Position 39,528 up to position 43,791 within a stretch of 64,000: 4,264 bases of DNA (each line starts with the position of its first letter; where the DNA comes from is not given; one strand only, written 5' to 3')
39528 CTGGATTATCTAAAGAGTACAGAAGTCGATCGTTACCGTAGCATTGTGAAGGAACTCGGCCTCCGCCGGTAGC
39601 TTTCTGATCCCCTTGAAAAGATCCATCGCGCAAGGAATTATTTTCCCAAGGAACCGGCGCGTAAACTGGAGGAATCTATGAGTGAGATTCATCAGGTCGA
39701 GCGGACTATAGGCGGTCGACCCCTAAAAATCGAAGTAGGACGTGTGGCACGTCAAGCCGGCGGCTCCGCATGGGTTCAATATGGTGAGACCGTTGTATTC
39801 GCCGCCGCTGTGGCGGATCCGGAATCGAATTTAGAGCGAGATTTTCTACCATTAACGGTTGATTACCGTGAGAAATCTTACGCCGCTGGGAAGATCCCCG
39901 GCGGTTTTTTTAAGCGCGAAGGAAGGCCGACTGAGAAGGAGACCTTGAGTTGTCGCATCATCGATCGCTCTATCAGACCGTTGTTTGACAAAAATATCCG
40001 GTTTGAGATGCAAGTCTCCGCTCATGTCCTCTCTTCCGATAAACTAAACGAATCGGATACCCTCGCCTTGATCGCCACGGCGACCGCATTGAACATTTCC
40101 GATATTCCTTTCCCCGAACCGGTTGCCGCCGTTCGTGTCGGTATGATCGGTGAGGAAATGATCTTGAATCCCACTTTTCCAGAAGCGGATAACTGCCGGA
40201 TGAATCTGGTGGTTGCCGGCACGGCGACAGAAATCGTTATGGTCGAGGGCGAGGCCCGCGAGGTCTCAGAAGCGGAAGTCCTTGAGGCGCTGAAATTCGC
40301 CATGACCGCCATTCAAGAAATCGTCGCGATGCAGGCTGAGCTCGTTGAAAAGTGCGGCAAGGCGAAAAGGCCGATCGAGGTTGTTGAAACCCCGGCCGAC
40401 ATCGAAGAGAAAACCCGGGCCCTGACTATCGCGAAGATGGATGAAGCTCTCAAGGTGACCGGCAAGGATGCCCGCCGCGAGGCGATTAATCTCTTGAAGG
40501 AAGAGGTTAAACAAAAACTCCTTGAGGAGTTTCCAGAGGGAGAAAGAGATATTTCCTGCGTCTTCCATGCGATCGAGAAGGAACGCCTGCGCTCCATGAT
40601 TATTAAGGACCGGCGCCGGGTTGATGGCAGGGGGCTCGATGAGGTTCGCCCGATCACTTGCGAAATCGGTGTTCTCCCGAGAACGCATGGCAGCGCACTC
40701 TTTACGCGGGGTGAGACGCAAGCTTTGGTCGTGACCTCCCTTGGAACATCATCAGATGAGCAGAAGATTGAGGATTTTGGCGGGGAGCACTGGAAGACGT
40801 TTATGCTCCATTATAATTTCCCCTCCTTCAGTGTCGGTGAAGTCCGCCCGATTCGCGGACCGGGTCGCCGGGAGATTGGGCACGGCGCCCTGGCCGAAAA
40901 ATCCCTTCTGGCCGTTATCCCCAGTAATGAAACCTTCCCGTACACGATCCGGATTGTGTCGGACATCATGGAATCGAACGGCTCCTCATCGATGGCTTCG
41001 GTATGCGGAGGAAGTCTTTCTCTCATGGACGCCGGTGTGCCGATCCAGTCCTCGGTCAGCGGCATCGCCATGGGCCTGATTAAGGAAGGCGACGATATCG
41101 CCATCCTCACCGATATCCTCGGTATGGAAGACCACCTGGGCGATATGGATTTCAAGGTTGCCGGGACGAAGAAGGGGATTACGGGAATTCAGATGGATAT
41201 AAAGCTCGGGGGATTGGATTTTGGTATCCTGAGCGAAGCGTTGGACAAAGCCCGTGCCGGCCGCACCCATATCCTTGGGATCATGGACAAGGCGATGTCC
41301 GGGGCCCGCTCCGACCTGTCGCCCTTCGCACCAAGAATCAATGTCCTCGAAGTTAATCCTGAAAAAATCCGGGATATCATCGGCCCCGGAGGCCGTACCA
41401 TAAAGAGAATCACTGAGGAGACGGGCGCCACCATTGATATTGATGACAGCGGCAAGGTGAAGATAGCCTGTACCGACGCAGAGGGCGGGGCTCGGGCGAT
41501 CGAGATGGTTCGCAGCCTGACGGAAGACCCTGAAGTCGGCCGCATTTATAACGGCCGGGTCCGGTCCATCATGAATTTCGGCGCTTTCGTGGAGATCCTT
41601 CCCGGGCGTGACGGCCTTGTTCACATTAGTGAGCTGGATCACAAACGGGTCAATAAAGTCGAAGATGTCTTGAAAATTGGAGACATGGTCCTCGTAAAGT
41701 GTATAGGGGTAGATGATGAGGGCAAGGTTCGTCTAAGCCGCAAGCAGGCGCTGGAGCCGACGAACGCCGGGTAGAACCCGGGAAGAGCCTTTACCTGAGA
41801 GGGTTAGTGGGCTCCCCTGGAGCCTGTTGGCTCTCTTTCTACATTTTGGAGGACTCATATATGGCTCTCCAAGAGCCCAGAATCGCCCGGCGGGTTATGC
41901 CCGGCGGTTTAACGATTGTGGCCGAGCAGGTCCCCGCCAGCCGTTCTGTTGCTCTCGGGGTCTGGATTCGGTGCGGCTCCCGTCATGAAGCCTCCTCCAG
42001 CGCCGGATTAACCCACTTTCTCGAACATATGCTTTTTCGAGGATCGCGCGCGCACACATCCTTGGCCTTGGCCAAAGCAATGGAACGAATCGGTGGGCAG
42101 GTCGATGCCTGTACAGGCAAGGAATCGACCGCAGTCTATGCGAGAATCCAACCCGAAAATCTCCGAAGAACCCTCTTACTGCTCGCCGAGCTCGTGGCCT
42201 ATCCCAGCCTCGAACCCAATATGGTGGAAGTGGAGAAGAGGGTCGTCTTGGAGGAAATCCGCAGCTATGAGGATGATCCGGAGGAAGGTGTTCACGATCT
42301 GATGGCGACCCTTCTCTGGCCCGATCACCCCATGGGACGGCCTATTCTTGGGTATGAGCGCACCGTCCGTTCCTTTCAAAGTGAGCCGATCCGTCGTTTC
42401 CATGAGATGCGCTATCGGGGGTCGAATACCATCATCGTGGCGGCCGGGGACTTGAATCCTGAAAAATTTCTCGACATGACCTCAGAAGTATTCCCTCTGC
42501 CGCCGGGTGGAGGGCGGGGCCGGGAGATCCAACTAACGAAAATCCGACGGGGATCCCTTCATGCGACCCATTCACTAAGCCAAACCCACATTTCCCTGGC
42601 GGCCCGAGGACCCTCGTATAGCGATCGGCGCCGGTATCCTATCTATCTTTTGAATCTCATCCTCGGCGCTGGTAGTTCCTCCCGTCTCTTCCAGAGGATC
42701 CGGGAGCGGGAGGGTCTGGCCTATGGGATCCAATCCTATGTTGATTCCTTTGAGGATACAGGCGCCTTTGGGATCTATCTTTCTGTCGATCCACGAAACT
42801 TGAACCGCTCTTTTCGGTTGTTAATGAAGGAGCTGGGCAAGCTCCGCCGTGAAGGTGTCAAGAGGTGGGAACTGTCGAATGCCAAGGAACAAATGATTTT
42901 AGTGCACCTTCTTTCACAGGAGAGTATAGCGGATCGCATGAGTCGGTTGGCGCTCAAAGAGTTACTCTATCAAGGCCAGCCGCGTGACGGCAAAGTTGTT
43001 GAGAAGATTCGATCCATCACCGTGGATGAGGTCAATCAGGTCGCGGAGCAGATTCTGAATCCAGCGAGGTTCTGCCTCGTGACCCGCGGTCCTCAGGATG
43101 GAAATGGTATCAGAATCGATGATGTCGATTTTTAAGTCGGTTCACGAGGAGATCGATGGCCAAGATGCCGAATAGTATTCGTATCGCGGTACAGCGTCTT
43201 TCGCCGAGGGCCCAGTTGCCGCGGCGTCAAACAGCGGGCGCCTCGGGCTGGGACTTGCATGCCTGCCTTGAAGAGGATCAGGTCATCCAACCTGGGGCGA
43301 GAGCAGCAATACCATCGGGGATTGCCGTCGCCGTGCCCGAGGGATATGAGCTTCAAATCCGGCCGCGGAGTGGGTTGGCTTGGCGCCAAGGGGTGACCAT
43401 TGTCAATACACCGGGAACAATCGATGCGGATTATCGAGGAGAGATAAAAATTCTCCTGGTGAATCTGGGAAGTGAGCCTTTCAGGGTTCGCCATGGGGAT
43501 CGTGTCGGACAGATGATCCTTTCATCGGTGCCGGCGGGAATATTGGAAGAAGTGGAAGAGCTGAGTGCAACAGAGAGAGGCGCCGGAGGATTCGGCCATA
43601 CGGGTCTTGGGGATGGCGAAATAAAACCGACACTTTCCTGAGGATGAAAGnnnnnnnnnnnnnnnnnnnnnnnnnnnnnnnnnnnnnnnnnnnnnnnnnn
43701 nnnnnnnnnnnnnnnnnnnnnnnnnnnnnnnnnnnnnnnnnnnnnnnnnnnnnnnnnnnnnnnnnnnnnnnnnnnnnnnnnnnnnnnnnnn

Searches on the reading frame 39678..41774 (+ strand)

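Call 7: search_protein_families(library=pfam, proteins=[window:39678-41774:+], max_evalue=0.01)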
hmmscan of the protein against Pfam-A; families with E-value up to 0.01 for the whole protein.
window:39678-41774:+ (698 aa): 6 families
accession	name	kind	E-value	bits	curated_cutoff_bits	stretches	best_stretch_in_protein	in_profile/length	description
PF01138.27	RNase_PH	-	1.3e-58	197.5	25.5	2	322-455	1-130/130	3' exoribonuclease family, domain 1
PF03725.20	RNase_PH_C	-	4.3e-19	68.7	20.8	2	148-210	2-66/67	3' exoribonuclease family, domain 2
PF00575.29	S1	-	1.8e-18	67.1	22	1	618-689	2-74/74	S1 RNA binding domain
PF03726.19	PNPase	-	4.7e-14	53.1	24.6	1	242-318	2-80/81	Polyribonucleotide nucleotidyltransferase, RNA binding domain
PF00013.35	KH_1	-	1e-10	41.6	21.5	1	557-612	4-65/66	KH domain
PF22675.2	KH-I_KHDC4-BBP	-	1.2e-05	25.5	30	1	565-597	9-41/76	KHDC4/BBP-like, KH-domain type I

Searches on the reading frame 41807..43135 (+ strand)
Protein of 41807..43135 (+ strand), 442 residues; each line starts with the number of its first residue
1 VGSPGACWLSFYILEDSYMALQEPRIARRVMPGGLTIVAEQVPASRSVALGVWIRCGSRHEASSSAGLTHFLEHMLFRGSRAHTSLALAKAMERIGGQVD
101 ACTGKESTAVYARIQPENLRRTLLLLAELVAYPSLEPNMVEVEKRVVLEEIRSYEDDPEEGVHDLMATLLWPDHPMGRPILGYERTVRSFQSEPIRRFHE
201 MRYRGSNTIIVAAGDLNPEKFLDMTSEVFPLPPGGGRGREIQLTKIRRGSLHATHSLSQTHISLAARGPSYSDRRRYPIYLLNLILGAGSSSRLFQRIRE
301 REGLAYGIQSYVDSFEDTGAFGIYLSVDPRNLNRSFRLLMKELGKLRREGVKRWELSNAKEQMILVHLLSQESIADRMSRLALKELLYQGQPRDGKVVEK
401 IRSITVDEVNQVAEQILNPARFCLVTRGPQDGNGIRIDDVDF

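Call 7: search_protein_families(library=pfam, proteins=[window:41807-43135:+], max_evalue=0.01)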
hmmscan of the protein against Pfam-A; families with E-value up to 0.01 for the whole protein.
window:41807-43135:+ (442 aa): 2 families
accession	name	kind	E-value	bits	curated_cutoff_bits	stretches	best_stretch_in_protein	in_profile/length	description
PF05193.26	Peptidase_M16_C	-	1.4e-36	126.5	23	1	191-363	3-181/181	Peptidase M16 inactive domain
PF00675.25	Peptidase_M16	-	7.5e-31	107.5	22.3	1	37-182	2-147/149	Insulinase (Peptidase family M16)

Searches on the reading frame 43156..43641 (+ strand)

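Call 7: search_protein_families(library=pfam, proteins=[window:43156-43641:+], max_evalue=0.01)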
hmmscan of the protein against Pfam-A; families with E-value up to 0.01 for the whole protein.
window:43156-43641:+ (161 aa): 2 families
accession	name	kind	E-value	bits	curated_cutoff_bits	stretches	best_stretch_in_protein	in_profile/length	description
PF00692.24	dUTPase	-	1.2e-27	96.7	22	1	19-150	3-129/129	dUTPase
PF22769.1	DCD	-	3.5e-11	43.9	27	1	30-123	58-151/153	dCTP deaminase-like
